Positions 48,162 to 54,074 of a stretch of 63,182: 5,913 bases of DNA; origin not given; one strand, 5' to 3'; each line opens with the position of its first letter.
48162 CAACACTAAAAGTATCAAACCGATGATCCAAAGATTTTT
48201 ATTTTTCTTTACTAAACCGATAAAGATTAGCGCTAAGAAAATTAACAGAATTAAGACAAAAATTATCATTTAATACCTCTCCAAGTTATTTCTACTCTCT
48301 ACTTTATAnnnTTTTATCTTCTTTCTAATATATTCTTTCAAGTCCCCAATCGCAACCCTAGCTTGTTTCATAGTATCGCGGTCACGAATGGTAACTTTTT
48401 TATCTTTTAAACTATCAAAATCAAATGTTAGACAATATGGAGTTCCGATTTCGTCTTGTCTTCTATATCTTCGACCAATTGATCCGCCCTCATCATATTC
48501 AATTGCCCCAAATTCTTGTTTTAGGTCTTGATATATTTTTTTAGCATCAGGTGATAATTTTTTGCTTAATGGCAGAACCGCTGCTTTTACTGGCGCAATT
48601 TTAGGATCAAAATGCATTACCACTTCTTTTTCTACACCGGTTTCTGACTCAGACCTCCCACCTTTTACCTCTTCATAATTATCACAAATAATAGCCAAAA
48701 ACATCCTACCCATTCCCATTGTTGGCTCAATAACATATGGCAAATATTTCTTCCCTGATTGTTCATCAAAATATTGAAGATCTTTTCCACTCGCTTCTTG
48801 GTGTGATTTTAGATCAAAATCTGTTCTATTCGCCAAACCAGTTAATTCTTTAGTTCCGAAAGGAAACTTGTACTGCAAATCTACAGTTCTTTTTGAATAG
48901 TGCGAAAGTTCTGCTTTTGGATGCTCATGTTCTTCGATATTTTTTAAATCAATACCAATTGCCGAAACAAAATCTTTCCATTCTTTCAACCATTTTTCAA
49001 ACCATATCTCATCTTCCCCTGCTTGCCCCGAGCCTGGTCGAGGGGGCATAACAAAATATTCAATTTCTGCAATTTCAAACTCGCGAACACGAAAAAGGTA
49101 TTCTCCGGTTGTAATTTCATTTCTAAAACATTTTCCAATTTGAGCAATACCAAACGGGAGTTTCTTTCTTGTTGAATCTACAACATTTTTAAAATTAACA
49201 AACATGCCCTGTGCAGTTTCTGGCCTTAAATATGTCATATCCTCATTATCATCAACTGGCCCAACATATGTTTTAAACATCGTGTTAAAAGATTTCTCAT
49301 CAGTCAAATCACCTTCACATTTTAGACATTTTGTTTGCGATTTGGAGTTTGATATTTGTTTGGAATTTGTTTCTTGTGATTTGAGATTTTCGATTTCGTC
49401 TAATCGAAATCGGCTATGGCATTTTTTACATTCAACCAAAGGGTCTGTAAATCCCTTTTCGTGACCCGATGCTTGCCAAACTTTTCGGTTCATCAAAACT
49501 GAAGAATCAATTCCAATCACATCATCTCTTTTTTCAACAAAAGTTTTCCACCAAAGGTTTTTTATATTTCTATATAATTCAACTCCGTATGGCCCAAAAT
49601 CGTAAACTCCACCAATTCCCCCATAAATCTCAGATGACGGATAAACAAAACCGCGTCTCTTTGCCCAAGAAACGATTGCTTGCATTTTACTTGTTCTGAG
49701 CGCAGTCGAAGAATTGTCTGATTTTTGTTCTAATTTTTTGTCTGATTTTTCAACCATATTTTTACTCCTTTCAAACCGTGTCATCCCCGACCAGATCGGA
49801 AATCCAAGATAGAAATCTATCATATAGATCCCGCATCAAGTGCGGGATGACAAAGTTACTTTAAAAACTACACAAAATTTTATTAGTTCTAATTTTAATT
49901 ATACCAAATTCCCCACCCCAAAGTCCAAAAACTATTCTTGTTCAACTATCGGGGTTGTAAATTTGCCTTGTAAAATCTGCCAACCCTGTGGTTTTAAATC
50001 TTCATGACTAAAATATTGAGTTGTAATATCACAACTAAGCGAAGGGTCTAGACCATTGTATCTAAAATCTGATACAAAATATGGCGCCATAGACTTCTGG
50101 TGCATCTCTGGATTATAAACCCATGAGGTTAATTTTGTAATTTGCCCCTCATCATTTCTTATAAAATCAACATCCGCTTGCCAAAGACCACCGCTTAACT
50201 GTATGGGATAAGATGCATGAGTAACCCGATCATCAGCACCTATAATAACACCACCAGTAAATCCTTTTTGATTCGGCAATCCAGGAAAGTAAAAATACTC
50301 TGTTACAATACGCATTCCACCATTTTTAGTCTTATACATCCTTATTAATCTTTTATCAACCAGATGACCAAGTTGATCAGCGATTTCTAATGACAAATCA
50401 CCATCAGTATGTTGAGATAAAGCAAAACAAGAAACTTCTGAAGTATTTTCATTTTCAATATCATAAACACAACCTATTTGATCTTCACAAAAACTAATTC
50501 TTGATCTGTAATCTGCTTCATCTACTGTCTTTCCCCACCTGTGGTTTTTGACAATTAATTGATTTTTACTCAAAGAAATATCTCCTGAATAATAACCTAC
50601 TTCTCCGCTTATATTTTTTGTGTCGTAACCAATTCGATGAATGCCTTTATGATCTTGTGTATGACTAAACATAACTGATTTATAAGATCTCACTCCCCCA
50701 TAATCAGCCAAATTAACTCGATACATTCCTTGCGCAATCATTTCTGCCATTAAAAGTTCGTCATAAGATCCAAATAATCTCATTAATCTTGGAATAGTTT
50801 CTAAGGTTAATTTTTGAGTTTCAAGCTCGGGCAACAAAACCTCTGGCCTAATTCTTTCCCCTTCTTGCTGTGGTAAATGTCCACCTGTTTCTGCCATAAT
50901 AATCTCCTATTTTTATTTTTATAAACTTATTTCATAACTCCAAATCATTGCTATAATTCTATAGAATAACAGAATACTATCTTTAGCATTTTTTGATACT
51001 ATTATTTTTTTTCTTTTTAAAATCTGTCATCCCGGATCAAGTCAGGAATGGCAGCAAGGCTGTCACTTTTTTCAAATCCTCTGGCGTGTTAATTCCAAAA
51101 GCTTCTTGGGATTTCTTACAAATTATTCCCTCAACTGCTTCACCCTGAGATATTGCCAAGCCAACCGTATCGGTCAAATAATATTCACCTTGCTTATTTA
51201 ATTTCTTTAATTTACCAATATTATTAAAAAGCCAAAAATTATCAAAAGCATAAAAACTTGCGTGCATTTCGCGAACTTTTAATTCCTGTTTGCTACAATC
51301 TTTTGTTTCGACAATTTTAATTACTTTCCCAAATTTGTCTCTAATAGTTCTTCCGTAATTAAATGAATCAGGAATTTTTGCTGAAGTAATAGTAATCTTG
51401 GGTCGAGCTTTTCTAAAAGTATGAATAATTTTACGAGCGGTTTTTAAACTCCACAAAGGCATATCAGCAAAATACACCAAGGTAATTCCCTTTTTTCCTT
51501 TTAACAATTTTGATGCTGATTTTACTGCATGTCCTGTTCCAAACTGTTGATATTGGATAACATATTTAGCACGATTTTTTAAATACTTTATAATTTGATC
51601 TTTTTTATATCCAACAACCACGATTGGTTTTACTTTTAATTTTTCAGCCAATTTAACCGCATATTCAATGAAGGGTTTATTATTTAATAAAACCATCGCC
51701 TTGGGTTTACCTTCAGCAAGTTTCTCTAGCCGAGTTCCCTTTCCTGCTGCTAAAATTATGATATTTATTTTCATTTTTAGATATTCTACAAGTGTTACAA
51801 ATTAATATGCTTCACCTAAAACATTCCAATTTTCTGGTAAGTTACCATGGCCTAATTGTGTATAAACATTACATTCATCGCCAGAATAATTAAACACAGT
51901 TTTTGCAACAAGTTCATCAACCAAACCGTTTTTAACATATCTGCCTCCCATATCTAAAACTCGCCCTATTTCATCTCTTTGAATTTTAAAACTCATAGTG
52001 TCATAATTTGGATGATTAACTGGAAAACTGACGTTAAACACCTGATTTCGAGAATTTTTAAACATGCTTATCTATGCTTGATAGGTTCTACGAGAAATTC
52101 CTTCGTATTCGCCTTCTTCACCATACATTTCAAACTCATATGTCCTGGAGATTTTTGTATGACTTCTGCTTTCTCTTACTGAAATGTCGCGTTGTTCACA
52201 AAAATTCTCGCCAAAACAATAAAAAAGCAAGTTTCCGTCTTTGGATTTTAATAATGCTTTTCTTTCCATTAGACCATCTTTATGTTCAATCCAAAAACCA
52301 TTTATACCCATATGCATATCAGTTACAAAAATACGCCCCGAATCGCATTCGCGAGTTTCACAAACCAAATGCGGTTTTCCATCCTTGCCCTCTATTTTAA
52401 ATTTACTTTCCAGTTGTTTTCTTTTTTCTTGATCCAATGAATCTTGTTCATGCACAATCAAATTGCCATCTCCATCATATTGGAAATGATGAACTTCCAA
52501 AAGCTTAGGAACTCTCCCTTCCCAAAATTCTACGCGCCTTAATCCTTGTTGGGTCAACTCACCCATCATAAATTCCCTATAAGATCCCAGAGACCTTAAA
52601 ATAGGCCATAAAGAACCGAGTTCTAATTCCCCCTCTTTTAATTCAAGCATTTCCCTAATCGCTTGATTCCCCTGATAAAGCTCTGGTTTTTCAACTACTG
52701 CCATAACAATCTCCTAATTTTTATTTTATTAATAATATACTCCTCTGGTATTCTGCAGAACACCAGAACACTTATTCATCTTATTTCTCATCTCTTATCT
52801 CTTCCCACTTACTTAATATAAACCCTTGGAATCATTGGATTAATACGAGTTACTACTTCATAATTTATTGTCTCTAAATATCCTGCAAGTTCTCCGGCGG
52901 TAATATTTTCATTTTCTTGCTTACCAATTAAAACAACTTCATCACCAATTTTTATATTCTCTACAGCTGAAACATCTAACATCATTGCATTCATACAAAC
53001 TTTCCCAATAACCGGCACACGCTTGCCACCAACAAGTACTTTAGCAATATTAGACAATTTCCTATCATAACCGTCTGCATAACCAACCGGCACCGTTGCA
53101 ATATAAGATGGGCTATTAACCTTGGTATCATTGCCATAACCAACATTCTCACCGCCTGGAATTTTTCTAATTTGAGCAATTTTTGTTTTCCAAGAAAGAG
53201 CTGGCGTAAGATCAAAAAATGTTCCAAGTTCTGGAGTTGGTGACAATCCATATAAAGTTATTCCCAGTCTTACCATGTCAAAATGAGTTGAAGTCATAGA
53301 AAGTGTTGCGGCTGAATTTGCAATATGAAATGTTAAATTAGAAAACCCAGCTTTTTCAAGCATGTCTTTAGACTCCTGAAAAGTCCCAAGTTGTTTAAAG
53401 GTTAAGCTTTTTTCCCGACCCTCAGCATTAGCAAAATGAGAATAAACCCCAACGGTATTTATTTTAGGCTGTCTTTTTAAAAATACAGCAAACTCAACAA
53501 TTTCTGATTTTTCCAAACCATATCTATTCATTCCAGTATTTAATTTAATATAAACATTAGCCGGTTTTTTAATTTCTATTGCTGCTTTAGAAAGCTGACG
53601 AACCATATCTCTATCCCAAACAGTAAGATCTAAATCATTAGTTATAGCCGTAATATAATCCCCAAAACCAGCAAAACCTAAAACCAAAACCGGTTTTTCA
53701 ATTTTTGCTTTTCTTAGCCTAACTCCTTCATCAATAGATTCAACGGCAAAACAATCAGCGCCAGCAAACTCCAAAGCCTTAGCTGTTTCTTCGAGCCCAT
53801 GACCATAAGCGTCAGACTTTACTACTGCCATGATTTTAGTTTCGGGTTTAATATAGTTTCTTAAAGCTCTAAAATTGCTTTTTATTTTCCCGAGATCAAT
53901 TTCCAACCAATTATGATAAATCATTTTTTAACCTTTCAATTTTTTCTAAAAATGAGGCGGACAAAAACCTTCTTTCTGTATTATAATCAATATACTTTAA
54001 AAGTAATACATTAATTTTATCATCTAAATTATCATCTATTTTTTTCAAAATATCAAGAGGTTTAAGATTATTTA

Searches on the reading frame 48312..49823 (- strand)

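Call 22: search_protein_families(library=pfam, proteins=[window:48312-49823:-], max_evalue=0.001)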
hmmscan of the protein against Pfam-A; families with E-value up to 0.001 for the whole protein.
window:48312-49823:- (504 aa): 2 families
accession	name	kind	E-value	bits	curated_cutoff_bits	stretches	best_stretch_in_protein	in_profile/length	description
PF03129.25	HGTP_anticodon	-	2.6e-22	79.2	21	1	413-502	1-94/94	Anticodon binding domain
PF00587.30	tRNA-synt_2b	-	1e-14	55.5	29.3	1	191-382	5-178/179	tRNA synthetase class II core domain (G, H, P, S and T)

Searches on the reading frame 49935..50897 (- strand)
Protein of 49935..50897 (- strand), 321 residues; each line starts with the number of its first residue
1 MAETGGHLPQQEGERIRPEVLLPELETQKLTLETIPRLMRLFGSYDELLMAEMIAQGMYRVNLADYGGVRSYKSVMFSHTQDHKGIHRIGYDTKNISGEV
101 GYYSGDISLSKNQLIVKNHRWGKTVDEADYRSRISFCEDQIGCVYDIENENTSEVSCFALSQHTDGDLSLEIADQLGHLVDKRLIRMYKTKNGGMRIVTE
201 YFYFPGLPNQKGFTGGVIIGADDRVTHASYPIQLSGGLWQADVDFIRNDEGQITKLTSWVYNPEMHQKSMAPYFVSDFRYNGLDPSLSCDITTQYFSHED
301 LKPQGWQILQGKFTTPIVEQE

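Call 64: search_protein_families(library=pfam, proteins=[window:49935-50897:-], max_evalue=0.0001)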
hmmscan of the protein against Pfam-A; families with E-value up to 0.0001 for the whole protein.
window:49935-50897:- (321 aa): 0 families

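Call 90: search_protein_families(library=pfam, proteins=[window:49935-50897:-], max_evalue=0.5)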
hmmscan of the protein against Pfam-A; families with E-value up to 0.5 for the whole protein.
window:49935-50897:- (321 aa): 1 family
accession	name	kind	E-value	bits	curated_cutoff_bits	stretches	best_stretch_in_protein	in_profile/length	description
PF08152.18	GUCT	-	0.12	13.1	27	1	132-176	51-92/96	GUCT (NUC152) domain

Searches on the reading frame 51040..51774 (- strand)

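Call 64: search_protein_families(library=pfam, proteins=[window:51040-51774:-], max_evalue=0.0001)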
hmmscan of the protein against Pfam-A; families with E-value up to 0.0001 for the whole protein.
window:51040-51774:- (245 aa): 3 families
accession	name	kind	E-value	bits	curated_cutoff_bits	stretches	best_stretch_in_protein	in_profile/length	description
PF12804.13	NTP_transf_3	-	1.2e-14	55.2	27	1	6-131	2-122/160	MobA-like NTP transferase domain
PF00483.29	NTP_transferase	-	5e-13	49.6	21.2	1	6-216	3-218/245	Nucleotidyl transferase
PF01128.25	IspD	-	6.7e-08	33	27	1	4-124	2-121/221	2-C-methyl-D-erythritol 4-phosphate cytidylyltransferase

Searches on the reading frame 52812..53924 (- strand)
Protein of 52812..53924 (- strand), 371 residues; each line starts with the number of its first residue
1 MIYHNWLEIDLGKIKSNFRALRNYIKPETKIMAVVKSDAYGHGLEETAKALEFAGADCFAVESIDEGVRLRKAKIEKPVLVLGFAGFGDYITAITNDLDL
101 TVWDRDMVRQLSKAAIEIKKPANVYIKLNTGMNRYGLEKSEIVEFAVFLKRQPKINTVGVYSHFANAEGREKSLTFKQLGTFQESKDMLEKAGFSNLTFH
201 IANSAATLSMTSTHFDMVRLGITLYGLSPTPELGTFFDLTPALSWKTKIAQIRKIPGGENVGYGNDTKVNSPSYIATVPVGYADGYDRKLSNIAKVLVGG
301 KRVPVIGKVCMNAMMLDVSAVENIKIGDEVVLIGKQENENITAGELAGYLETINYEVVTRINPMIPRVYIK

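Call 64: search_protein_families(library=pfam, proteins=[window:52812-53924:-], max_evalue=0.0001)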
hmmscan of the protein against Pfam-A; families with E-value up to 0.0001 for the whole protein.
window:52812-53924:- (371 aa): 2 families
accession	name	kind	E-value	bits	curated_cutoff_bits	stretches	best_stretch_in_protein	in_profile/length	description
PF01168.26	Ala_racemase_N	-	4e-67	226.6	24.1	1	9-229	1-220/220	Alanine racemase, N-terminal domain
PF00842.27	Ala_racemase_C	-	5.2e-46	155.8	25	1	242-369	1-127/127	Alanine racemase, C-terminal domain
